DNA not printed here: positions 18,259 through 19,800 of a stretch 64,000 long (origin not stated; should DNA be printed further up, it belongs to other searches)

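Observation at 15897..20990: DUF1254/DUF1214 - P450 - DUF3604 lipoprotein - NTF2 operon joined by three ATGA overlaps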

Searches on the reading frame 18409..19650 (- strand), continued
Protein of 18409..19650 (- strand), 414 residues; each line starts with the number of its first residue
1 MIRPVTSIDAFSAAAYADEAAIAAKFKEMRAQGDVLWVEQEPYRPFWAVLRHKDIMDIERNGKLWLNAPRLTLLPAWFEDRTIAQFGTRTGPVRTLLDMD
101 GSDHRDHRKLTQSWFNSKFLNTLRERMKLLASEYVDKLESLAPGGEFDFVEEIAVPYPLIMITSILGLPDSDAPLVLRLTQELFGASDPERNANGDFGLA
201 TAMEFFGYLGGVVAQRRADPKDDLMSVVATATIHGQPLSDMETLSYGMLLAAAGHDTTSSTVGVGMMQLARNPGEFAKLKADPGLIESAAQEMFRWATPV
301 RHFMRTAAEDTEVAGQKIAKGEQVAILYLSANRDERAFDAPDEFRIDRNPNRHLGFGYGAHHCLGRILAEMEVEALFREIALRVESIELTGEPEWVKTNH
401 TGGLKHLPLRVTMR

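Call 46: search_protein_families(library=ncbifam, proteins=[window:18409-19650:-], max_evalue=0.00001)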
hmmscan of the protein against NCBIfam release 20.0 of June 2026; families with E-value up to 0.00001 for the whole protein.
window:18409-19650:- (414 aa): 9 families
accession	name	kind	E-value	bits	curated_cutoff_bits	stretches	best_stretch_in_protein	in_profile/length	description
NF041802.1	P450_SolI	exception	1e-42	146.1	850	1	21-408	31-419/424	solanimycin biosynthesis cytochrome P450 SolI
NF041177.1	Cyp119_Thmprot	equivalog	5.3e-42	143.9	680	1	95-411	67-366/368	cytochrome P450 Cyp119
NF045816.1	PentlenlactSyn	equivalog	3.5e-37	128.1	700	1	98-409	85-394/396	pentalenolactone synthase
TIGR04515.1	P450_rel_GT_act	subfamily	2e-35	122.9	343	1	97-379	93-358/386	P450-derived glycosyltransferase activator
TIGR04538.1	P450_cycloAA_1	subfamily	5.5e-35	121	500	1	84-390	54-372/395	cytochrome P450, cyclodipeptide synthase-associated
TIGR04458.1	CYP450_TxtE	equivalog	6.9e-35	120.5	500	1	28-411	19-402/403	4-nitrotryptophan synthase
NF050147.1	aminopyruv_ApyO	equivalog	1.7e-11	43.4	525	1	95-384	79-393/444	RiPP biosynthesis cytochrome P450 ApyO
NF045812.1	PentlenOxigase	equivalog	5.8e-09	35.3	800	1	289-374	305-399/444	pentalenene oxygenase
NF051859.1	AlbFlvMonOxTrpSyn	equivalog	2.3e-07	29.8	700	0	292-350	326-385/457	bifunctional albaflavenone monooxygenase/terpene synthase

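Call 70: search_solved_structures(query=window:18409-19650:-, max_evalue=1e-84, show_alignments=1)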
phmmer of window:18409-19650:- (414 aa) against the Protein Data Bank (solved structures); distinct sequences matched with E-value up to 1e-84: 4.
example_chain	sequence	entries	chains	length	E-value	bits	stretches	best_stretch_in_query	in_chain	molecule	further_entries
1cpt_A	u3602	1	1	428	8.5e-88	298.1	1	14-412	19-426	CYTOCHROME P450-TERP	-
8euh_A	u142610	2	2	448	1e-87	297.8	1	14-412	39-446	Cytochrome P450-terp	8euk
8eul_A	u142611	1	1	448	1.3e-86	294.2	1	14-412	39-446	Cytochrome P450-terp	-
3tkt_A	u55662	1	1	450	1.8e-85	290.4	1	20-410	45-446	Cytochrome P450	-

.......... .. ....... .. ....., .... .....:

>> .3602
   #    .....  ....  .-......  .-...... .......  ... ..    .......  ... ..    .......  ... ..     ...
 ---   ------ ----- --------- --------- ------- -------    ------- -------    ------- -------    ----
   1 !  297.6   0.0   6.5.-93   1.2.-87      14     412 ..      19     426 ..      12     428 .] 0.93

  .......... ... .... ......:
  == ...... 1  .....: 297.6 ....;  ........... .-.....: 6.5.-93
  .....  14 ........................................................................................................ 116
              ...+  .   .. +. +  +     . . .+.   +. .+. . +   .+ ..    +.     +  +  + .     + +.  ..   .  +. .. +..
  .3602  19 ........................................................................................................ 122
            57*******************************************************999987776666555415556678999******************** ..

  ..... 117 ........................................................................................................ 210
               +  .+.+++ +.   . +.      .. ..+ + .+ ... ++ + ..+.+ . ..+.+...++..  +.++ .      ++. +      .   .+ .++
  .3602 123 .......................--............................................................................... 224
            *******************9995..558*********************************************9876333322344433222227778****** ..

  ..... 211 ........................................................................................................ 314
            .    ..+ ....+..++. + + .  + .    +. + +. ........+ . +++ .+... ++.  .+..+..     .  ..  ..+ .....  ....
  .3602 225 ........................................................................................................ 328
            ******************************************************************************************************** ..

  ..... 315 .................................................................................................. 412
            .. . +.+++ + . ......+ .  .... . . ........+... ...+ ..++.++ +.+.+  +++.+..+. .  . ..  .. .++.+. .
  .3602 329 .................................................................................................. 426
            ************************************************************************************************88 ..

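Call 82: find_encoding_contigs(protein=P0228, flank=6000, max_places=1)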
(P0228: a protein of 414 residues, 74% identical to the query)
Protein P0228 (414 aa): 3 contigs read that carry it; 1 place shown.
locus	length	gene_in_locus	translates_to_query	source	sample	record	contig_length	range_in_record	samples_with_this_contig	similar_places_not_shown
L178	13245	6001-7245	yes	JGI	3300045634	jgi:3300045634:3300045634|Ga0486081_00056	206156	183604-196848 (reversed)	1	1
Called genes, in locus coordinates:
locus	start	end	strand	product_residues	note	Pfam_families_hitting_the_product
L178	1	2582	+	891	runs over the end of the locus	PF08447:PAS_3, PF00512:HisKA (weak), PF02518:HATPase_c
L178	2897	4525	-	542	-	PF07690:MFS_1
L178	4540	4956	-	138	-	-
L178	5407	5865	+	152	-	PF09339:HTH_IclR (weak)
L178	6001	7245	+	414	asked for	PF00067:p450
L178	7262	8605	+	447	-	PF06863:DUF1254, PF06742:DUF1214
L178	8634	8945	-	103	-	PF01022:HTH_5, PF09339:HTH_IclR (weak), PF12802:MarR_2 (weak), PF13412:HTH_24 (weak)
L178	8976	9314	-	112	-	PF00581:Rhodanese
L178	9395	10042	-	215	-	PF00857:Isochorismatase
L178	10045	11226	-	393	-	PF02515:CoA_transf_3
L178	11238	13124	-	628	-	PF02538:Hydantoinase_B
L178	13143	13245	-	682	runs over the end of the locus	PF05378:Hydant_A_N, PF01968:Hydantoinase_A, PF19278:Hydant_A_C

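Call 83: find_encoding_contigs(protein=P0227, flank=6000, max_places=1)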
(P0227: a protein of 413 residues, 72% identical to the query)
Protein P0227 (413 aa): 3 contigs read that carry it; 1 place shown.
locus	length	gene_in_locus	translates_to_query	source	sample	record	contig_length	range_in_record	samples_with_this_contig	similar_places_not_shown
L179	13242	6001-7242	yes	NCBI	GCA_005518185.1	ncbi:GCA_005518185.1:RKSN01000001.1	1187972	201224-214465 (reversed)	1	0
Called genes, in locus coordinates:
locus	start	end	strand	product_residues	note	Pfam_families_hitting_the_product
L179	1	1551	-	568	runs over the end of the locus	PF07732:Cu-oxidase_3, PF00394:Cu-oxidase, PF07731:Cu-oxidase_2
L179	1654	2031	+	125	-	PF04234:CopC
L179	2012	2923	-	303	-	PF04333:MlaA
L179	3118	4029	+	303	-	PF17773:UPF0176_N, PF00581:Rhodanese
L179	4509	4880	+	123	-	-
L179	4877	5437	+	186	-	PF05231:MASE1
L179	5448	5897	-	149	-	PF13545:HTH_Crp_2 (weak)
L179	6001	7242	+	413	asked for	PF00067:p450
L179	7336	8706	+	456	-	PF13372:Alginate_exp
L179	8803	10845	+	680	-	PF07969:Amidohydro_3 (weak), PF01979:Amidohydro_1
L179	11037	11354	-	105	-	PF09538:FYDLN_acid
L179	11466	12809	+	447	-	PF00275:EPSP_synthase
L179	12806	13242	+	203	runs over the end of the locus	PF02224:Cytidylate_kin, PF13207:AAA_17 (weak)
